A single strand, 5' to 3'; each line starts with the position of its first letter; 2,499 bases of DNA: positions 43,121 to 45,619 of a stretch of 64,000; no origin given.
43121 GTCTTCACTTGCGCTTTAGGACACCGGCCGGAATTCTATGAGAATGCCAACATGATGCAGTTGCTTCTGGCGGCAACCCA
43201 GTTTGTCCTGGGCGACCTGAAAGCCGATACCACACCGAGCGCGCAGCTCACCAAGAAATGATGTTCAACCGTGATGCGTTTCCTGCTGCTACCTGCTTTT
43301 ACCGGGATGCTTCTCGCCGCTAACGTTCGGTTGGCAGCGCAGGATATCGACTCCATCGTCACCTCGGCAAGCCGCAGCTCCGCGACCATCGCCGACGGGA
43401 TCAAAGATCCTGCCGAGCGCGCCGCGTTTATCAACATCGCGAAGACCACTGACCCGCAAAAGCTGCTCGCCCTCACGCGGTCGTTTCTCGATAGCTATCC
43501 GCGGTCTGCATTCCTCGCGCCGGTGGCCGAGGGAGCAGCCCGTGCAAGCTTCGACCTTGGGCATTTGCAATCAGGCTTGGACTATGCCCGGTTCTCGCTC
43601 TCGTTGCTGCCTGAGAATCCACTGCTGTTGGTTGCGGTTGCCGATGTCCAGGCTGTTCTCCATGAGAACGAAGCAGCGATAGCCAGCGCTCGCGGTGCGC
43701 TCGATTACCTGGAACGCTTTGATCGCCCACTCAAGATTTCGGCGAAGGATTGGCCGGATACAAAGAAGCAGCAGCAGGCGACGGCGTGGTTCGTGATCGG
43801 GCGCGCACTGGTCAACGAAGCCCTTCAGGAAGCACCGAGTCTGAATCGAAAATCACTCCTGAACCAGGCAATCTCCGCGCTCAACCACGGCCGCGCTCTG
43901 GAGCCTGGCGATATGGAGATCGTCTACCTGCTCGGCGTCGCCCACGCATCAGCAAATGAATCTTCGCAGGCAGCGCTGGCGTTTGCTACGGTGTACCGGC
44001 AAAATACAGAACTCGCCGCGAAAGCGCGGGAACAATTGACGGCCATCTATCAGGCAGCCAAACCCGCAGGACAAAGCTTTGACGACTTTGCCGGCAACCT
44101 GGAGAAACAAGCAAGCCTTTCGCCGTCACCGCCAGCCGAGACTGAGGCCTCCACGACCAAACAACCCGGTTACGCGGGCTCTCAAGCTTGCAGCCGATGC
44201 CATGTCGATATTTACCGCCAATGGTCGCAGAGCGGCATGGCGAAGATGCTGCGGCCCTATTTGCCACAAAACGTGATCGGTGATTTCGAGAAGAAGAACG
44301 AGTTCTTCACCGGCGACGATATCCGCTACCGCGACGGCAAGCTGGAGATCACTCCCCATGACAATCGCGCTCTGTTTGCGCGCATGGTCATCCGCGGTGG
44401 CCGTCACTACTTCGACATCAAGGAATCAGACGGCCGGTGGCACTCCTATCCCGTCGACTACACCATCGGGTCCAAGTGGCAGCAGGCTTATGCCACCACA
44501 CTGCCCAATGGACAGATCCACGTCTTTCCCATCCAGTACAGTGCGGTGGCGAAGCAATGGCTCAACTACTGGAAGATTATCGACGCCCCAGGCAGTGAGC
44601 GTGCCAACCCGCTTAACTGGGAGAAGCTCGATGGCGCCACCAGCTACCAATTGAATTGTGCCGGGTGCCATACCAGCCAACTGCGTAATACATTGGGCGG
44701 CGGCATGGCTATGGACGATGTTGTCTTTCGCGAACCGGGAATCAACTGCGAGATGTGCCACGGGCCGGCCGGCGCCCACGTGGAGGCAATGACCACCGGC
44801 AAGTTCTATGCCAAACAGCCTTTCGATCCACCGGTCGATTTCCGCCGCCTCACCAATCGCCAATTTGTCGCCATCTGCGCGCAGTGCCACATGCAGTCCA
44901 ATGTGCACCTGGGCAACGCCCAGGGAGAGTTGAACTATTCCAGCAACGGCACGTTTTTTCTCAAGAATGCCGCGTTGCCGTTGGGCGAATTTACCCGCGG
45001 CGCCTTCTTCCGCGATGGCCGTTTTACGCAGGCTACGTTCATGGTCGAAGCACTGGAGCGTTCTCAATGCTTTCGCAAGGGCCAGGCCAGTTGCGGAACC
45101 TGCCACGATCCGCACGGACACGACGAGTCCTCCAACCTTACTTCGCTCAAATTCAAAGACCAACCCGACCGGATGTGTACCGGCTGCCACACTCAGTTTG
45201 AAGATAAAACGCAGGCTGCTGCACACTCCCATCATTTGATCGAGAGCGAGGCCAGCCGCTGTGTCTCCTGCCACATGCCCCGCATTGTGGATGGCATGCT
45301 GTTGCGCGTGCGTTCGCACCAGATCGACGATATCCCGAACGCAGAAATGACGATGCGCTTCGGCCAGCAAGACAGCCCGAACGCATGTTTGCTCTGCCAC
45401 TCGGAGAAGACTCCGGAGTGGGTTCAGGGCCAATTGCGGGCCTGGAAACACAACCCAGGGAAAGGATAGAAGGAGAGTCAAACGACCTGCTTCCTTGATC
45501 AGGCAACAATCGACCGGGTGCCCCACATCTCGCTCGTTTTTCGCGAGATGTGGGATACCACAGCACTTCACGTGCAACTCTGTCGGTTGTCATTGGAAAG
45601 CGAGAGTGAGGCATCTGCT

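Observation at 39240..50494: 11-kb co-directional cluster of six exported redox/scaffold proteins with no pathway I can assign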

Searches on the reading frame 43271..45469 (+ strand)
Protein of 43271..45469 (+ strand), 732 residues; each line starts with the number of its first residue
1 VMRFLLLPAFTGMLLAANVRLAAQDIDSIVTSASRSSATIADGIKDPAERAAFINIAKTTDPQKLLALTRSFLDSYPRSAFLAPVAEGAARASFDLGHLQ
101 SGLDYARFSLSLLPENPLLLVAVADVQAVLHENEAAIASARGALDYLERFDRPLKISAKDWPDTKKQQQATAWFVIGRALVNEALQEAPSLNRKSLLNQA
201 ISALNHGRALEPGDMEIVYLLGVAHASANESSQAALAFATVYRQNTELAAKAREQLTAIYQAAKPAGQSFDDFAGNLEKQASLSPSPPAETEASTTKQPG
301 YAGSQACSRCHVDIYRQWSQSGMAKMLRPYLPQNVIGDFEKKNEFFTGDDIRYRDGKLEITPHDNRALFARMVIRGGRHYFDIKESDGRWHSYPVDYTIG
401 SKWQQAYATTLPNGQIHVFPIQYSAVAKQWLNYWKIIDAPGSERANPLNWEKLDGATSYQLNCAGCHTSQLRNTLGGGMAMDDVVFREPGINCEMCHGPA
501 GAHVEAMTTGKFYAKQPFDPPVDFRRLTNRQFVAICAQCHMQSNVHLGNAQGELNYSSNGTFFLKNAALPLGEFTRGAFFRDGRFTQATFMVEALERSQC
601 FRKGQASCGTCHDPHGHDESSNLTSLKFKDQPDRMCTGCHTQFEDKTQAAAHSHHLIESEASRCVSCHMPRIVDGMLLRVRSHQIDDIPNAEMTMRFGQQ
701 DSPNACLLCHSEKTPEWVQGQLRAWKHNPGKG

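Call 4: search_protein_families(library=pfam, proteins=[window:43271-45469:+], max_evalue=0.01)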
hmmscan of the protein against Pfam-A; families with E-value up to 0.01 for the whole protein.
window:43271-45469:+ (732 aa): 5 families
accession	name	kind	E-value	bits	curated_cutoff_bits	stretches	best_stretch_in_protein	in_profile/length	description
PF09699.15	Paired_CXXCH_1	-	1.9e-13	50.3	20.6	1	604-643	7-39/41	Doubled CXXCH motif (Paired_CXXCH_1)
PF14522.11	Cytochrome_C7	-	2.2e-07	31.1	24.8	0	460-540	13-66/67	Cytochrome c7 and related cytochrome c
PF13435.11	Cytochrome_C554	-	4.5e-06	27.9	20.8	1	453-498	39-84/84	Cytochrome c554 and c-prime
PF14537.11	Cytochrom_c3_2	-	5.5e-05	24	25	0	459-540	5-78/79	Cytochrome c3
PF02335.20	Cytochrom_C552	-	0.0054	16.2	24.1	0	663-724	246-295/438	Cytochrome c552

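Call 5: search_protein_families(library=ncbifam, proteins=[window:43271-45469:+], max_evalue=0.01)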
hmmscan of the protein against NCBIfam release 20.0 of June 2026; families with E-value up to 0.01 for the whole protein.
window:43271-45469:+ (732 aa): 7 families
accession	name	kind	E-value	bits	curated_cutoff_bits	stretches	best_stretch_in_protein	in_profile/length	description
NF041028.1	decahem_GSU2203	exception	5.9e-14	52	325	1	461-545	37-113/317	GSU2203 family decaheme c-type cytochrome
TIGR03508.1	decahem_SO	subfamily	1.7e-11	44.1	192.2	2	462-546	4-82/258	DmsE family decaheme c-type cytochrome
NF041198.1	UshA_like_PCGU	equivalog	4.7e-09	35.3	275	2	458-541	440-509/519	UshA-like (seleno)protein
TIGR01905.1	paired_CXXCH_1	subfamily_domain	2.1e-06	27.6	25.2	1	605-644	6-40/41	doubled CXXCH domain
NF043010.1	Cyt554_Nsmonas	equivalog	0.00025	20.5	400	0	451-541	69-162/238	cytochrome c-550 CycA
NF040959.1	MamA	equivalog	0.00048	19.6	200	1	189-264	45-119/204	magnetosome protein MamA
NF040886.1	cyt_C_like_Sec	equivalog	0.0055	15.3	250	1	304-327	45-68/423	multiheme c-type cytochrome (seleno)protein ExtKL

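Call 20: search_solved_structures(query=window:43271-45469:+, max_evalue=0.01)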
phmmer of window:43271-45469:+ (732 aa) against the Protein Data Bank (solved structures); distinct sequences matched with E-value up to 0.01: 2.
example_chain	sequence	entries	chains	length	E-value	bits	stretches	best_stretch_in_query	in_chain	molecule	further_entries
6i5b_A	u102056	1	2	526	7e-08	34.3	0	288-353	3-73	Uncharacterized protein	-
1bvb_A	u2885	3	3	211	0.0046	18.4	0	452-542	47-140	CYTOCHROME C-554 | CYTOCHROME C554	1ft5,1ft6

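Call 39: find_homologous_proteins(query=window:43271-45469:+, max_evalue=0.00001)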
Query window:43271-45469:+ (732 aa): 1236 proteins with E <= 0.00001 among 8000 candidates; the best 120 are listed.
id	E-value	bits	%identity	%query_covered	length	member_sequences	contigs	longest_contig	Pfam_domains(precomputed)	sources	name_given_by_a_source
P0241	0.0e+0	1500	88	100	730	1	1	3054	PF09699.16,PF14537.12,PF13435.12,PF14522.12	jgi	jgi:predicted CXXCH cytochrome family protein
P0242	0.0e+0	1482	87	100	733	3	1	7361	PF09699.16,PF14522.12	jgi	jgi:predicted CXXCH cytochrome family protein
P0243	0.0e+0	1468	86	100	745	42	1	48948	PF09699.16,PF13435.12,PF14522.12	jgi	jgi:predicted CXXCH cytochrome family protein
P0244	0.0e+0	1464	86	100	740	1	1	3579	PF09699.16,PF13435.12,PF14522.12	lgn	-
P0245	0.0e+0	1463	86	99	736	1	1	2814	PF09699.16,PF13435.12,PF14522.12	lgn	-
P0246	0.0e+0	1462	86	99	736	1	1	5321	PF09699.16,PF13435.12,PF14522.12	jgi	jgi:predicted CXXCH cytochrome family protein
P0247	0.0e+0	1451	84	100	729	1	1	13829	PF09699.16,PF13435.12,PF14522.12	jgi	jgi:predicted CXXCH cytochrome family protein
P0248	0.0e+0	1437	85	99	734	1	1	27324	PF09699.16,PF14522.12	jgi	jgi:predicted CXXCH cytochrome family protein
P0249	0.0e+0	1411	87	95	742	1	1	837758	PF09699.16,PF14522.12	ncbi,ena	-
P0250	0.0e+0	1410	82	100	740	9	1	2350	PF09699.16,PF13435.12,PF14522.12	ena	-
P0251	0.0e+0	1408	82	100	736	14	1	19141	PF09699.16,PF13435.12,PF14522.12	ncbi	-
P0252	0.0e+0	1395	85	97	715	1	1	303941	PF14522.12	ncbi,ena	-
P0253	0.0e+0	1386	80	100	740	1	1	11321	PF09699.16,PF14537.12,PF14522.12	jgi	jgi:predicted CXXCH cytochrome family protein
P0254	0.0e+0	1372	79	100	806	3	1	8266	PF09699.16,PF14537.12,PF14522.12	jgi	jgi:predicted CXXCH cytochrome family protein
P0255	0.0e+0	1350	79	99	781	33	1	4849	PF09699.16,PF14537.12,PF14522.12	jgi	-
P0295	0.0e+0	1124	68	97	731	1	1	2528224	PF09699.16,PF14537.12,PF13435.12,PF14522.12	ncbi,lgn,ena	-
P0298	0.0e+0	1105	65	99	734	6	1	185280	PF09699.16,PF14522.12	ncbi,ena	-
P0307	0.0e+0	1074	64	99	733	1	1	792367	PF09699.16,PF14522.12,PF22113.2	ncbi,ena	-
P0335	2.6e-290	983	59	99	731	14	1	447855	PF09699.16,PF14537.12,PF13435.12,PF14522.12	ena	-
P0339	6.2e-288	975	59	99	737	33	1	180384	PF09699.16,PF13435.12,PF14522.12,PF22113.2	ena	-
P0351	1.4e-283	961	58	99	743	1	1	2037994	PF09699.16,PF14537.12,PF13435.12,PF14522.12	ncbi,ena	-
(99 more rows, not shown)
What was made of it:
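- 43271..45469 (+): g3: exported octahaem c cytochrome with a helical, TPR-like N-terminal third. It is the constant element of the sugar-acid backbone locus. More than 1200 homologues of about 730 aa (call 39).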

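Call 40: find_encoding_contigs(protein=P0351, flank=10000, max_places=2)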
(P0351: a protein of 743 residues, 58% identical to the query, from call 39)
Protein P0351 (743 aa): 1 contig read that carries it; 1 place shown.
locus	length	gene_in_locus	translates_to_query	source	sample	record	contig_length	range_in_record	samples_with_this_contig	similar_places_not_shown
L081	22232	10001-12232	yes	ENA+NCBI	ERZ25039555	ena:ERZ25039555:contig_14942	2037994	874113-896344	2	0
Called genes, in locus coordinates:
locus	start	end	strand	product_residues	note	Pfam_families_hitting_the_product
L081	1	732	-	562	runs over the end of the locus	PF08666:SAF (faint), PF04295:GD_AH_second, PF20629:GD_AH_C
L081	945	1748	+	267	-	PF09339:HTH_IclR, PF01614:IclR_C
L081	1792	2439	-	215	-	PF02589:LUD_dom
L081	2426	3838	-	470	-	PF02589:LUD_dom, PF13187:Fer4_9 (faint), PF00037:Fer4 (faint), PF12797:Fer4_2 (faint), PF13183:Fer4_8, PF13237:Fer4_10 (faint), PF13534:Fer4_17 (weak), PF11870:LutB_C (weak), +2 more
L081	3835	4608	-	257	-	PF02754:CCG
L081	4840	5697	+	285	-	PF01557:FAA_hydrolase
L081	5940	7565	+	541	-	PF01839:FG-GAP (faint), PF13517:FG-GAP_3, PF07593:UnbV_ASPIC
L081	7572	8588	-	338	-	PF06379:RhaT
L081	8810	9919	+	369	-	PF02746:MR_MLE_N (weak), PF13378:MR_MLE_C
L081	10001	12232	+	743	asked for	PF09699:Paired_CXXCH_1 (faint), PF14522:Cytochrome_C7 (faint), PF14537:Cytochrom_c3_2 (faint), PF13435:Cytochrome_C554 (faint)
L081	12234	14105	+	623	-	PF09699:Paired_CXXCH_1 (faint), PF07719:TPR_2 (faint), PF13428:TPR_14 (faint), PF14559:TPR_19 (faint)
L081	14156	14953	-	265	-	PF09339:HTH_IclR, PF12802:MarR_2 (faint), PF01614:IclR_C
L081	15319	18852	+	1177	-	PF13620:CarboxypepD_reg, PF13715:CarbopepD_reg_2 (weak), PF25183:OMP_b-brl_4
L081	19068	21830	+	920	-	-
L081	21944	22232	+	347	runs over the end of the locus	PF01408:GFO_IDH_MocA, PF03447:NAD_binding_3 (faint), PF02894:GFO_IDH_MocA_C, PF22725:GFO_IDH_MocA_C3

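Call 41: find_encoding_contigs(protein=P0307, flank=10000, max_places=2)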
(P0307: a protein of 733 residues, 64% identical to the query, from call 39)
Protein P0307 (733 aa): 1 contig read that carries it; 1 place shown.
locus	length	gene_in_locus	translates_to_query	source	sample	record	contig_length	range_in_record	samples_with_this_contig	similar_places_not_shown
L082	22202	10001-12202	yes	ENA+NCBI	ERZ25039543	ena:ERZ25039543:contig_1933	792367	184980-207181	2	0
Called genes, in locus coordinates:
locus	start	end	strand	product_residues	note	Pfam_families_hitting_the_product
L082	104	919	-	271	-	PF03976:PPK2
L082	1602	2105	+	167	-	PF05974:DUF892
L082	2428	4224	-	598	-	PF00920:ILVD_EDD_N, PF24877:ILV_EDD_C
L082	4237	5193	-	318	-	PF00389:2-Hacid_dh (weak), PF02826:2-Hacid_dh_C, PF00670:AdoHcyase_NAD, PF03446:NAD_binding_2 (weak)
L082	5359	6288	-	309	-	PF05721:PhyH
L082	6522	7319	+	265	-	PF09339:HTH_IclR (weak), PF01614:IclR_C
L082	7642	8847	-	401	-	PF04295:GD_AH_second, PF20629:GD_AH_C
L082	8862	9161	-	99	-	-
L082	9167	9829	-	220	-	PF03737:RraA-like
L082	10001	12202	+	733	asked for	PF22113:Mtrc-MtrF_II-IV_dom (faint), PF09699:Paired_CXXCH_1 (faint), PF14522:Cytochrome_C7 (faint)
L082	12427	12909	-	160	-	PF00903:Glyoxalase (weak), PF13669:Glyoxalase_4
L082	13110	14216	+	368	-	PF02746:MR_MLE_N, PF13378:MR_MLE_C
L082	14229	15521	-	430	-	PF20308:TPR-S (faint), PF12895:ANAPC3 (faint), PF13424:TPR_12 (faint), PF13432:TPR_16, PF13414:TPR_11 (weak), PF13432:TPR_16, PF13414:TPR_11 (weak), PF13432:TPR_16 (weak), +10 more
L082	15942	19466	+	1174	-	PF13620:CarboxypepD_reg, PF13715:CarbopepD_reg_2 (weak), PF17210:SdrD_B (weak), PF25183:OMP_b-brl_4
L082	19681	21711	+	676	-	PF00676:E1_dh, PF02775:TPP_enzyme_C, PF02779:Transket_pyr, PF02780:Transketolase_C, PF17147:PFOR_II (weak)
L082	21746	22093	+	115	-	PF02426:MIase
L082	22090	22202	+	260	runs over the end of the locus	PF00106:adh_short, PF08659:KR, PF13561:adh_short_C2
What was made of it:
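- g1-to-g3 electron transfer is inferred from adjacency only, and g3 also occurs without g1 (calls 40, 41).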

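Call 42: find_encoding_contigs(protein=P0295, flank=10000, max_places=2)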
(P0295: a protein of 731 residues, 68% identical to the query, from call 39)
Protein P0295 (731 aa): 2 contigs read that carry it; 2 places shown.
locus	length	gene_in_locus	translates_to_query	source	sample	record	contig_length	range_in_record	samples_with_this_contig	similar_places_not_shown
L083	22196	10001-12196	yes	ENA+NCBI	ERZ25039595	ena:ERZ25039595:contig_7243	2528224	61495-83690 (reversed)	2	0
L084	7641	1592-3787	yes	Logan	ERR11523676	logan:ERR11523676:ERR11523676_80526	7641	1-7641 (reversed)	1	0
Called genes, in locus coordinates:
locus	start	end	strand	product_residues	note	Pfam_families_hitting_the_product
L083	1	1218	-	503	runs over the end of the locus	PF03629:SASA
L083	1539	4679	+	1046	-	-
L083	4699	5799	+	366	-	PF00092:VWA, PF13519:VWA_2 (weak)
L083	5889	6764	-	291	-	-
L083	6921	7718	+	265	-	PF09339:HTH_IclR, PF01614:IclR_C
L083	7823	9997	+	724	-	PF01011:PQQ, PF13360:PQQ_2 (weak), PF13442:Cytochrome_CBB3, PF01011:PQQ, PF13360:PQQ_2 (weak)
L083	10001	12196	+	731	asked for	PF14522:Cytochrome_C7 (faint), PF14537:Cytochrom_c3_2 (faint), PF13435:Cytochrome_C554 (faint), PF09699:Paired_CXXCH_1 (weak)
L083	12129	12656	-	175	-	PF00903:Glyoxalase, PF13669:Glyoxalase_4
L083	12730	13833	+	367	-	PF02746:MR_MLE_N, PF13378:MR_MLE_C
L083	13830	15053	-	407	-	PF20308:TPR-S (faint), PF13371:TPR_9 (faint), PF13431:TPR_17 (faint), PF07719:TPR_2 (faint), PF03704:BTAD (weak), PF13414:TPR_11 (weak), PF13432:TPR_16 (weak), PF14559:TPR_19 (weak), +7 more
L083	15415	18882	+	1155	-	PF13620:CarboxypepD_reg, PF13715:CarbopepD_reg_2 (weak), PF17210:SdrD_B (weak), PF25183:OMP_b-brl_4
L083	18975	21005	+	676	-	PF00676:E1_dh, PF02775:TPP_enzyme_C, PF02779:Transket_pyr, PF02780:Transketolase_C, PF17147:PFOR_II (weak)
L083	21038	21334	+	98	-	PF02426:MIase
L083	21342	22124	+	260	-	PF00106:adh_short, PF08659:KR, PF13561:adh_short_C2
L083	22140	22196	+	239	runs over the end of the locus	PF04199:Cyclase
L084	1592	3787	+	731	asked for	PF14522:Cytochrome_C7 (faint), PF14537:Cytochrom_c3_2 (faint), PF13435:Cytochrome_C554 (faint), PF09699:Paired_CXXCH_1 (weak)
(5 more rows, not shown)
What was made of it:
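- On Porin-cytochrome extracellular electron conduits (MtrCAB, ExtHIJKL type): The TonB-type receptor in the window belongs to the backbone (calls 41, 42).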

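Call 62: find_encoding_contigs(protein=P0335, flank=8000, max_places=2)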
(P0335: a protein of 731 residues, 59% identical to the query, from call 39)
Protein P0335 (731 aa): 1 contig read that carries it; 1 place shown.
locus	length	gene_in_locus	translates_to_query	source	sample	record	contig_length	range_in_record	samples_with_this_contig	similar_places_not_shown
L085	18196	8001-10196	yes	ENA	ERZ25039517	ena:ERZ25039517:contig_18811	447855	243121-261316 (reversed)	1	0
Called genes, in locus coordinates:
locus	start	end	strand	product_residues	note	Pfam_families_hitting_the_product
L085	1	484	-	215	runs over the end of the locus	PF02589:LUD_dom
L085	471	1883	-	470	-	PF02589:LUD_dom, PF13187:Fer4_9 (faint), PF00037:Fer4 (faint), PF12800:Fer4_4 (faint), PF13183:Fer4_8, PF13237:Fer4_10 (faint), PF12798:Fer4_3 (faint), PF11870:LutB_C (weak)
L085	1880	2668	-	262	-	PF02754:CCG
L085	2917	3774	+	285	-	PF01557:FAA_hydrolase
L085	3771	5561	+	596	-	PF01839:FG-GAP (faint), PF13517:FG-GAP_3, PF07593:UnbV_ASPIC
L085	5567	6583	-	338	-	PF06379:RhaT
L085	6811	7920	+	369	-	PF02746:MR_MLE_N, PF13378:MR_MLE_C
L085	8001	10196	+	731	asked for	PF09699:Paired_CXXCH_1 (faint), PF14522:Cytochrome_C7 (faint), PF14537:Cytochrom_c3_2 (faint), PF13435:Cytochrome_C554 (faint)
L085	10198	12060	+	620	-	PF14522:Cytochrome_C7 (faint), PF09699:Paired_CXXCH_1 (faint), PF13428:TPR_14 (faint), PF13432:TPR_16 (faint), PF14559:TPR_19 (faint), PF07719:TPR_2 (faint), PF13431:TPR_17 (faint)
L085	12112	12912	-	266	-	PF09339:HTH_IclR, PF12802:MarR_2 (faint), PF01614:IclR_C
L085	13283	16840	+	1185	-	PF13620:CarboxypepD_reg, PF13715:CarbopepD_reg_2 (weak), PF25183:OMP_b-brl_4, PF00593:TonB_dep_Rec_b-barrel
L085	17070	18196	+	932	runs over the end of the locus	-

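Call 63: find_encoding_contigs(protein=P0298, flank=8000, max_places=2)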
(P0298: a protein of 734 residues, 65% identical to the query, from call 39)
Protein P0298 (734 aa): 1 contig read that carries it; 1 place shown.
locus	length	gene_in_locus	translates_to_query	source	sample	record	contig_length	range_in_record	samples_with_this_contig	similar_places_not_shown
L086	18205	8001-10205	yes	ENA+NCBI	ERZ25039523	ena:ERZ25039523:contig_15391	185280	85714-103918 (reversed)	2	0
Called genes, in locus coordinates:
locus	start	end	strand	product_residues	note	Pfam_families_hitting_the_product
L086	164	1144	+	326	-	PF06580:His_kinase, PF02518:HATPase_c (weak)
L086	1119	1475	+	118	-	PF00072:Response_reg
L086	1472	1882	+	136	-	PF04397:LytTR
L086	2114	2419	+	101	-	PF13443:HTH_26 (faint), PF13560:HTH_31, PF01381:HTH_3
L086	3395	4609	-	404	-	PF04295:GD_AH_second, PF20629:GD_AH_C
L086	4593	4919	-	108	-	PF08666:SAF (faint)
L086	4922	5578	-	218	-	PF03737:RraA-like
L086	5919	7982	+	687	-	PF01011:PQQ, PF13442:Cytochrome_CBB3, PF01011:PQQ, PF13360:PQQ_2 (weak)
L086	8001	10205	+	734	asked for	PF09699:Paired_CXXCH_1 (faint), PF14522:Cytochrome_C7 (faint)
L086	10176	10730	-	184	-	PF00903:Glyoxalase, PF13669:Glyoxalase_4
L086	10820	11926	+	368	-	PF02746:MR_MLE_N, PF13378:MR_MLE_C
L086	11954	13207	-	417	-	PF12895:ANAPC3 (faint), PF20308:TPR-S (faint), PF25058:ARM_TT21 (faint), PF07719:TPR_2 (faint), PF13428:TPR_14 (faint), PF13431:TPR_17 (faint), PF13414:TPR_11 (weak), PF14559:TPR_19 (weak), +8 more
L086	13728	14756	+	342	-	PF13620:CarboxypepD_reg, PF13715:CarbopepD_reg_2 (weak), PF17210:SdrD_B (weak), PF25183:OMP_b-brl_4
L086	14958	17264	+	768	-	PF00593:TonB_dep_Rec_b-barrel (weak), PF25183:OMP_b-brl_4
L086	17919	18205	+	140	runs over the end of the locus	PF00676:E1_dh, PF02775:TPP_enzyme_C, PF13292:DXP_synthase_N (weak)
